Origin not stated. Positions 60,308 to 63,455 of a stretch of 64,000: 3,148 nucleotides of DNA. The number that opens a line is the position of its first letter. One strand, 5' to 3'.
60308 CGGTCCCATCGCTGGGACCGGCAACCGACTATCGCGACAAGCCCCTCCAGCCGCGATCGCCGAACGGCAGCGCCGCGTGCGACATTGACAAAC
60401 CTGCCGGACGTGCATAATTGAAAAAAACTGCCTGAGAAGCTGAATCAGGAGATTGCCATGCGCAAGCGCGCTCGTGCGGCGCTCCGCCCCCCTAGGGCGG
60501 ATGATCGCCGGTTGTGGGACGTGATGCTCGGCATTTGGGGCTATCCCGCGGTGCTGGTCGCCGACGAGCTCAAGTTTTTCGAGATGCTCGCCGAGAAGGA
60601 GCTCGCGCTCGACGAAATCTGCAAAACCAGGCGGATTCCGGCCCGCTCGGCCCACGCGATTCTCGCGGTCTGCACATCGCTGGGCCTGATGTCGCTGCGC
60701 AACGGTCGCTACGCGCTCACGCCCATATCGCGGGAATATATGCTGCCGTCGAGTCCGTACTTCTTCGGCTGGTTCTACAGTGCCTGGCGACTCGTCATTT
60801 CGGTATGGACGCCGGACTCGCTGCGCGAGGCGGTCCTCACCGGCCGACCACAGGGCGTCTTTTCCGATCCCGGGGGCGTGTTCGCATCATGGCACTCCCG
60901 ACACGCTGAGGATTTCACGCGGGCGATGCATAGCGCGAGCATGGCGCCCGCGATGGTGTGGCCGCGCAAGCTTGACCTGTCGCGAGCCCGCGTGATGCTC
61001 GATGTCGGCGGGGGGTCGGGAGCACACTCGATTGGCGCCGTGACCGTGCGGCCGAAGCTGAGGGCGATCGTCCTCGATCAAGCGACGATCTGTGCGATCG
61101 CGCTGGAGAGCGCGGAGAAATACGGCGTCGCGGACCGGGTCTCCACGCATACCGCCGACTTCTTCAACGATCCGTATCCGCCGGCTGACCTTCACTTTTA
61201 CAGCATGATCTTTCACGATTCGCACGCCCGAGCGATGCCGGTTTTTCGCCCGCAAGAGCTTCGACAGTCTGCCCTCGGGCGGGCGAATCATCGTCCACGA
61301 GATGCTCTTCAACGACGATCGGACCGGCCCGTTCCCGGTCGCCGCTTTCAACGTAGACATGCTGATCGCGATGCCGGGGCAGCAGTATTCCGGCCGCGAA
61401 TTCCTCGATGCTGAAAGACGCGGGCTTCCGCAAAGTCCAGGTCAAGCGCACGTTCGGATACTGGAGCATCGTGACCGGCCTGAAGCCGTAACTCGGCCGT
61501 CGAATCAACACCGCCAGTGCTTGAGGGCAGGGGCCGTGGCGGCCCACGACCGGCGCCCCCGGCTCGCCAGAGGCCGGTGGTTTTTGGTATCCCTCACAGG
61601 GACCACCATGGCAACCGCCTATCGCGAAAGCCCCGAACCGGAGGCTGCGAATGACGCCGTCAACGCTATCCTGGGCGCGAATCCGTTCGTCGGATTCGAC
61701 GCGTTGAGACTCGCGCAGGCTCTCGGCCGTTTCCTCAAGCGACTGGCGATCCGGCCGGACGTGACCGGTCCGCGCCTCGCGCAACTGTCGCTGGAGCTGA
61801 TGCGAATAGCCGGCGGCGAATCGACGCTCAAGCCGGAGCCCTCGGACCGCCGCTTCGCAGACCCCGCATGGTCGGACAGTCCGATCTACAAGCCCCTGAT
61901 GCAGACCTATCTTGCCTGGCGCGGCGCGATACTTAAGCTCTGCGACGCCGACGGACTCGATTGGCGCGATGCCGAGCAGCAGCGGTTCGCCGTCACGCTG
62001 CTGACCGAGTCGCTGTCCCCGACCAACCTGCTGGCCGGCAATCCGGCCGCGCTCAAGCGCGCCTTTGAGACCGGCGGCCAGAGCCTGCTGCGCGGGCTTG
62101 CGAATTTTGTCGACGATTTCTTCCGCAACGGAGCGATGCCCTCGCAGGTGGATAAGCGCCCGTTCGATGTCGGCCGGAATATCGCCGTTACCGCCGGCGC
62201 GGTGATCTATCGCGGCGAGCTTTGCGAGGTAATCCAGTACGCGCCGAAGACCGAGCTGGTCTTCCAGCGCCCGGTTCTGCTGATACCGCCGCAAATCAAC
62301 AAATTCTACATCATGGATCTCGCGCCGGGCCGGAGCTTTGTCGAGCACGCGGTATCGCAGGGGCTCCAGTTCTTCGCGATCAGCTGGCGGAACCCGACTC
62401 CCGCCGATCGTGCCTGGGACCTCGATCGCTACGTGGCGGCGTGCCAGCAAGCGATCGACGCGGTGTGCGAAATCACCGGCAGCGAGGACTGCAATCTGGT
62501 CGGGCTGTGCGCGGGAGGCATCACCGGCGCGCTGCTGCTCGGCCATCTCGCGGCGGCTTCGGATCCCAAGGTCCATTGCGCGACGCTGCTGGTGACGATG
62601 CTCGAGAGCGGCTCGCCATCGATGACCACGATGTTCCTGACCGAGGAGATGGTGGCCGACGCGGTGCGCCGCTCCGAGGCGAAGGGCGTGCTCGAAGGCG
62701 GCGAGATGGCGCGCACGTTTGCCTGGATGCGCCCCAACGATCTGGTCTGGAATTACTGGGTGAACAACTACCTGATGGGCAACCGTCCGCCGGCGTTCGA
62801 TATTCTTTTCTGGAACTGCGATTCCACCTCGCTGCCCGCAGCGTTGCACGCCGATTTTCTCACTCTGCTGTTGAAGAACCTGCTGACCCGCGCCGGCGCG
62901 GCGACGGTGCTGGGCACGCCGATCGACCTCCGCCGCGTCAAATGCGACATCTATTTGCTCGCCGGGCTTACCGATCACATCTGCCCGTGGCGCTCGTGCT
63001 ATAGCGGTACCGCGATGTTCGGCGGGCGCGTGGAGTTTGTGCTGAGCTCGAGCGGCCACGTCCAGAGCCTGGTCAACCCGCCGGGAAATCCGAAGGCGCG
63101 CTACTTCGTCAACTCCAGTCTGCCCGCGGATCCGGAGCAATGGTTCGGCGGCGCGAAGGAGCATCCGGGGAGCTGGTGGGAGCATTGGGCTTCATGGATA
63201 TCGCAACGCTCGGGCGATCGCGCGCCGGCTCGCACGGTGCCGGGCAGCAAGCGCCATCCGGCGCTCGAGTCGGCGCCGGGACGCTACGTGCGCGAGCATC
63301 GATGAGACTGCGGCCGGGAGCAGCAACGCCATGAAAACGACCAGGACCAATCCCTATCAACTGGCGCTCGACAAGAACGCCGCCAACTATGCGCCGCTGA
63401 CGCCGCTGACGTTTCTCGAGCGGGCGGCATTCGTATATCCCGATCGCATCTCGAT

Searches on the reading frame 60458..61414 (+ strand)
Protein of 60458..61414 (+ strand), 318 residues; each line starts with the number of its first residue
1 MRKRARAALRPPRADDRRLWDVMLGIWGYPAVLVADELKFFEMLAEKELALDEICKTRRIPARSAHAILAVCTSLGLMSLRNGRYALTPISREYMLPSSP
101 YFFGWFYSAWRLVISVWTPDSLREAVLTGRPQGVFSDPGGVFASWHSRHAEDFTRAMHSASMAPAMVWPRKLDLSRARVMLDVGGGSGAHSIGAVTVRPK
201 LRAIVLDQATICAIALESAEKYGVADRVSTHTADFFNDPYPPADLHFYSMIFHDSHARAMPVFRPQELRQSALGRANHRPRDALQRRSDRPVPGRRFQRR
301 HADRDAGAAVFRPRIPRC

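Call 66: search_protein_families(library=pfam, max_evalue=0.0001, proteins=[window:60458-61414:+])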
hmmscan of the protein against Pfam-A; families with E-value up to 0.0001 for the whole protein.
window:60458-61414:+ (318 aa): 2 families
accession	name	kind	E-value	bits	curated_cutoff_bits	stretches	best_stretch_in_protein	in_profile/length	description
PF00891.24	Methyltransf_2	-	3.5e-15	56.4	22.3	1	122-255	4-140/210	O-methyltransferase domain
PF08100.18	Dimerisation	-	1.5e-07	31.6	25.6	1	15-95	5-91/93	O-methyltransferase dimerisation domain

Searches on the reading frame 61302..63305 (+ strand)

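Call 66: search_protein_families(library=pfam, max_evalue=0.0001, proteins=[window:61302-63305:+])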
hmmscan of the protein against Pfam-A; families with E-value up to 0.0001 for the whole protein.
window:61302-63305:+ (667 aa): 2 families
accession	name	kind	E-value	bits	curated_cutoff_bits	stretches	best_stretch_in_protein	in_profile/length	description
PF07167.19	PhaC_N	-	6.8e-57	192.4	23.7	1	182-349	2-172/173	Poly-beta-hydroxybutyrate polymerase (PhaC) N-terminus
PF00561.26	Abhydrolase_1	-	1.2e-14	55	25.8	1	345-593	18-245/245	alpha/beta hydrolase fold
